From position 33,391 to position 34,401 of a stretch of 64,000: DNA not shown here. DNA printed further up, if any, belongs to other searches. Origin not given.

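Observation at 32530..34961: XRE / ImmA-IrrE switch plus a tightly coupled three-gene operon of unknown proteins: candidate undescribed conflict or defence module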

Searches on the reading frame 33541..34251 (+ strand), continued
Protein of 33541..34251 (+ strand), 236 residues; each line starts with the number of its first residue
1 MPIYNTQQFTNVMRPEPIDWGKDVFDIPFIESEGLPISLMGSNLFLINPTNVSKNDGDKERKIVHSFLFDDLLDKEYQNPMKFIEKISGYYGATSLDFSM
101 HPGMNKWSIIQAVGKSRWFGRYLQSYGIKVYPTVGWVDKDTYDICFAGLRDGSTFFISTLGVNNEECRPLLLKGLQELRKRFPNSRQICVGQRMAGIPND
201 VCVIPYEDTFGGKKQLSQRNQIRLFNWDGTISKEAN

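Call 78: search_protein_families(library=pfam, proteins=[L075:3479-4579:+, L075:4623-4949:+, L075:4953-5768:+, L076:411-1100:+, L076:1305-2084:+], max_evalue=0.01)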
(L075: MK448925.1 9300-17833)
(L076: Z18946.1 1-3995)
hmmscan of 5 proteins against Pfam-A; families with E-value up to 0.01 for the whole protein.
L075:3479-4579:+ (366 aa): 2 families
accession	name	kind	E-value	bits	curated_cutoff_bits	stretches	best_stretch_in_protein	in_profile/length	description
PF14386.11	DUF4417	-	3e-70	235.9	28.9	1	170-349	2-182/183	Domain of unknown function (DUF4417)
PF02195.25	ParB_N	-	2.3e-06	28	26.3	1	9-91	6-92/95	ParB N-terminal domain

L075:4623-4949:+ (108 aa): 0 families

L075:4953-5768:+ (271 aa): 0 families

L076:411-1100:+ (229 aa): 1 family
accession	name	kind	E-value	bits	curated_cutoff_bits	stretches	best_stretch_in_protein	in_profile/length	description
PF14386.11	DUF4417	-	1.3e-76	256.6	28.9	1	27-210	2-182/183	Domain of unknown function (DUF4417)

L076:1305-2084:+ (259 aa): 1 family
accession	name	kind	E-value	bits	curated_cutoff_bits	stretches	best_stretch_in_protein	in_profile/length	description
PF12294.13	DUF3626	-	1.8e-06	27.6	27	1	198-237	161-200/301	Protein of unknown function (DUF3626)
